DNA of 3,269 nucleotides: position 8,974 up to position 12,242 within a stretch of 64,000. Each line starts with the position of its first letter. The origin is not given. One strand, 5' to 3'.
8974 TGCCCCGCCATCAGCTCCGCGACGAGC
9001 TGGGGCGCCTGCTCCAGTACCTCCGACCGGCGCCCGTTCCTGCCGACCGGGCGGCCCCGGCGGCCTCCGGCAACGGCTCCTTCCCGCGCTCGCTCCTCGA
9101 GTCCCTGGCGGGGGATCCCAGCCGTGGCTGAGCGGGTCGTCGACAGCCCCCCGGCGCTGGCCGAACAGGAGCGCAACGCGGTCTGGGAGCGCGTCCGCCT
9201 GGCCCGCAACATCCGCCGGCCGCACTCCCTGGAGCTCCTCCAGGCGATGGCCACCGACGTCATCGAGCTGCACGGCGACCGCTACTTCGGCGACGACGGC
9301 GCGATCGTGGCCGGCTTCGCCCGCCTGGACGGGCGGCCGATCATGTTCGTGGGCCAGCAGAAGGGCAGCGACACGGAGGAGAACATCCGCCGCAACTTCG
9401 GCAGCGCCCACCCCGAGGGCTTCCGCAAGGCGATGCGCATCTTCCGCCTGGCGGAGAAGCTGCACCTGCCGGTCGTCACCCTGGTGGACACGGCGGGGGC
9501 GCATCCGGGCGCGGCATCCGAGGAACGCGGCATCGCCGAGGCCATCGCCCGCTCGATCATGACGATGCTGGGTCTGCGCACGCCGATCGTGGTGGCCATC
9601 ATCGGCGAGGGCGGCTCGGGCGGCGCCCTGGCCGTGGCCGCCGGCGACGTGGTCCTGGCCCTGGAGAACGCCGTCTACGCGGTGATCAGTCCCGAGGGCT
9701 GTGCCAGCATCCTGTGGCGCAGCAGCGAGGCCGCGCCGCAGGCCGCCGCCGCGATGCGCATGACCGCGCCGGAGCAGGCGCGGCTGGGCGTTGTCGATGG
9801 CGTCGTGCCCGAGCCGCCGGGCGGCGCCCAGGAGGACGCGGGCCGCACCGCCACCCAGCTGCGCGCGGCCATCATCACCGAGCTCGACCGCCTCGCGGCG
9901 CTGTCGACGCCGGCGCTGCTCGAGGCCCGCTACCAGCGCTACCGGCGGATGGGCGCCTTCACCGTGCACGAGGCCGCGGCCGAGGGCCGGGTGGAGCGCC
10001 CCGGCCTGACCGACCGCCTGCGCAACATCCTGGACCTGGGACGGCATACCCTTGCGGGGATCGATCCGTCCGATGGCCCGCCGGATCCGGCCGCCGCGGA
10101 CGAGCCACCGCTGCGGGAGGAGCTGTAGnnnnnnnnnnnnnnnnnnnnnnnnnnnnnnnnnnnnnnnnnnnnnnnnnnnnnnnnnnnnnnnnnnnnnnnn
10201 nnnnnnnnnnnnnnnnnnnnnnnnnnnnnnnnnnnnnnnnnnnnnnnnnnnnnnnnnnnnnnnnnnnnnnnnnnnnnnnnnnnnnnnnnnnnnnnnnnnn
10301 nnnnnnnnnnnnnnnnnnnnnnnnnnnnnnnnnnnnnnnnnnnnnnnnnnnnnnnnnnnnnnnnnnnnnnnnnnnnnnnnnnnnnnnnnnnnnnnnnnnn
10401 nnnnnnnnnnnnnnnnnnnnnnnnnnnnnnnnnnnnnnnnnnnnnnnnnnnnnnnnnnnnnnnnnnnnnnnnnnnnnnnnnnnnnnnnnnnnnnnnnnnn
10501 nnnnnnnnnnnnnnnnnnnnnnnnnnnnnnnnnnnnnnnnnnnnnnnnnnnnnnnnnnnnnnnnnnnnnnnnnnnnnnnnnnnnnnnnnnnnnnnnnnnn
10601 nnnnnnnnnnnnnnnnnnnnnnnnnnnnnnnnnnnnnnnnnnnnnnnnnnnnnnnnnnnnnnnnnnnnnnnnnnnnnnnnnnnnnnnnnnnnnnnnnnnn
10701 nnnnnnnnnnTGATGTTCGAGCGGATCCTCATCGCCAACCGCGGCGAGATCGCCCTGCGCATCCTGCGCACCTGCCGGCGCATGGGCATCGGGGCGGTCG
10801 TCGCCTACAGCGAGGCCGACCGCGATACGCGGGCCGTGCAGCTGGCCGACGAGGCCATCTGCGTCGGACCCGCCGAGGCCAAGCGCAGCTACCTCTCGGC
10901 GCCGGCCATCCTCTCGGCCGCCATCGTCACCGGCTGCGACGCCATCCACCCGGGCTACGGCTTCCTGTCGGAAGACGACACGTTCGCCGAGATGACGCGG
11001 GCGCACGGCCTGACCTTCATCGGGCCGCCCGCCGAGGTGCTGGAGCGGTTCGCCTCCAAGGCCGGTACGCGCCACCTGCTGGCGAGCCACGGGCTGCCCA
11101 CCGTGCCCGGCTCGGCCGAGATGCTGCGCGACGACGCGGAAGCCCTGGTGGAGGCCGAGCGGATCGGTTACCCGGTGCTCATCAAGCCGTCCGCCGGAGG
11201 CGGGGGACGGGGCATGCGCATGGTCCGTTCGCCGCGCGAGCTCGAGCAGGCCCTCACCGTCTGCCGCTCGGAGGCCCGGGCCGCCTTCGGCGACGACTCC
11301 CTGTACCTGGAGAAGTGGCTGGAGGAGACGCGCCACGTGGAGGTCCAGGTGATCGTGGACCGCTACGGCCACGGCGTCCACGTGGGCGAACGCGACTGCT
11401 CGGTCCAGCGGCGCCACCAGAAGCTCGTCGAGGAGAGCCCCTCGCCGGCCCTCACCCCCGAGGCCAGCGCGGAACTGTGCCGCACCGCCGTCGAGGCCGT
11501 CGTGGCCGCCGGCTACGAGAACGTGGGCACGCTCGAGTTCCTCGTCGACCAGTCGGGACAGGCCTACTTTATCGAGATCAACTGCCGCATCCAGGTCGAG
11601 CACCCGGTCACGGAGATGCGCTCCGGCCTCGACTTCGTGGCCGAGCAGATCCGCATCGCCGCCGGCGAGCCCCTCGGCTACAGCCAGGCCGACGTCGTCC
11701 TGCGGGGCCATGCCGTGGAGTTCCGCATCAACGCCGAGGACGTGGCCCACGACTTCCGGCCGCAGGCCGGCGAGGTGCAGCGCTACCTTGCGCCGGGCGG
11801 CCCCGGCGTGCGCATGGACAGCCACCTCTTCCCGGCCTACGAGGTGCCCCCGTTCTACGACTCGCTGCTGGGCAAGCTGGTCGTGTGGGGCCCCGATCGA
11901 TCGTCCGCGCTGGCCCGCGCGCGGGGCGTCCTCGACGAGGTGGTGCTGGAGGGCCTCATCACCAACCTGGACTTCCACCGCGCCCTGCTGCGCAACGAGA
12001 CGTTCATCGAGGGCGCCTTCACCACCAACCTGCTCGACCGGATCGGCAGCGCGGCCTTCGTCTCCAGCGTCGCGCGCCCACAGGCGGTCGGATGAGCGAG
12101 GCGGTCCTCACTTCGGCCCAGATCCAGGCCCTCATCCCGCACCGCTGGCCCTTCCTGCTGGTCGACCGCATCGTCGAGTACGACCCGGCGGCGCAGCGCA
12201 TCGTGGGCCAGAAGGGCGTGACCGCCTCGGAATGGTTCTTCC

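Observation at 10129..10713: BCCP paralogue with no biotinylation lysine occupies the accA-accC slot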

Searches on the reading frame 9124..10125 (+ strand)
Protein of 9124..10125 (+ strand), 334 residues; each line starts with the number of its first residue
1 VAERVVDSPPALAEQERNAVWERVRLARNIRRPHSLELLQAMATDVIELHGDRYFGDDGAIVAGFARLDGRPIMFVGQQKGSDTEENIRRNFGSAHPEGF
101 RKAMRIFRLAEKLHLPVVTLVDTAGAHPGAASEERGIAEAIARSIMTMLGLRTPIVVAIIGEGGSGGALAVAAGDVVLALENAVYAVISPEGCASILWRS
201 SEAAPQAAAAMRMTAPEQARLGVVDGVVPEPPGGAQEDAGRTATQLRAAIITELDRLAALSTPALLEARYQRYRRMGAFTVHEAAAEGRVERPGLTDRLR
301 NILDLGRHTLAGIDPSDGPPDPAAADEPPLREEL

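Call 6: search_protein_families(library=pfam, proteins=[window:9124-10125:+], max_evalue=0.1)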
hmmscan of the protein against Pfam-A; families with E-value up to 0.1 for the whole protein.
window:9124-10125:+ (334 aa): 4 families
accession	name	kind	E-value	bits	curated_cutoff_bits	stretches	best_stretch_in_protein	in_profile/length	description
PF03255.19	ACCA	-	2.8e-110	368.8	23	1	20-277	53-310/310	Acetyl co-enzyme A carboxylase carboxyltransferase-like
PF01039.27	Carboxyl_trans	-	1.3e-22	80.6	22.3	1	61-211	284-434/493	Carboxyl transferase domain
PF06833.16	MdcE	-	4.2e-05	23.8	32.7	1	112-252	25-164/196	Malonate decarboxylase gamma subunit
PF00378.25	ECH_1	-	0.0032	17.3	27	1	136-257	72-201/251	Enoyl-CoA hydratase/isomerase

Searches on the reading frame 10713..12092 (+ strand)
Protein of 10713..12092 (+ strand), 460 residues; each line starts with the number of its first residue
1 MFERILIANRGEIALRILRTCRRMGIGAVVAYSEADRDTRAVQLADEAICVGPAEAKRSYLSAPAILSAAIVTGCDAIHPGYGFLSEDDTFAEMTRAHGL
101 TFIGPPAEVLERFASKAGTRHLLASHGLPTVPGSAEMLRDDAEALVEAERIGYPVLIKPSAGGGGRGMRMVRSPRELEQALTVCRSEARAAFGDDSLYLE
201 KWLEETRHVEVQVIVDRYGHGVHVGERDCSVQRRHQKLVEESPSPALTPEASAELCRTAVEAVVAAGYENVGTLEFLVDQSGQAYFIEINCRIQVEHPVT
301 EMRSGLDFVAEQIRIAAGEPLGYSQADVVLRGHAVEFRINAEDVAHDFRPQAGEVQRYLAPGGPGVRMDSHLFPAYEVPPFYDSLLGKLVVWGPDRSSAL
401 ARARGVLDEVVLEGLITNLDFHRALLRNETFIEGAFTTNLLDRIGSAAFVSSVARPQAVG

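Call 6: search_protein_families(library=pfam, proteins=[window:10713-12092:+], max_evalue=0.1)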
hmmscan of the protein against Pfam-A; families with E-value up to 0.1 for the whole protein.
window:10713-12092:+ (460 aa): 10 families
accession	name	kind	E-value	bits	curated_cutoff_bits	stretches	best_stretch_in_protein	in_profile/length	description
PF02786.22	CPSase_L_D2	-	2.7e-67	226.8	19.8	1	119-322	5-209/211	Carbamoyl-phosphate synthase L chain, ATP binding domain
PF00289.28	Biotin_carb_N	-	2e-42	144.6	25.5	1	1-110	1-110/110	Biotin carboxylase, N-terminal domain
PF02785.25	Biotin_carb_C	-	3.3e-35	120.9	32.4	1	336-442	1-107/108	Biotin carboxylase C-terminal domain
PF02222.28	ATP-grasp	-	3.2e-09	37.1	27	1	123-292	3-162/179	ATP-grasp domain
PF07478.18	Dala_Dala_lig_C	-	9.9e-09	35.4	24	1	144-291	23-174/204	D-ala D-ala ligase C-terminus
PF02655.19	ATP-grasp_3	-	5.5e-05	23.8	23.2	1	144-294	23-158/160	ATP-grasp domain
PF13535.11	ATP-grasp_4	-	0.0013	18.8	27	1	151-203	1-61/160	ATP-grasp domain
PF08443.16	RimK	-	0.0014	18.7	21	1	116-215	4-94/188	RimK-like ATP-grasp domain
PF11379.13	DUF3182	-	0.053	12.9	26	1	134-207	118-188/354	Protein of unknown function (DUF3182)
PF13549.11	ATP-grasp_5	-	0.072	12.9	27.6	0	118-158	14-52/221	ATP-grasp domain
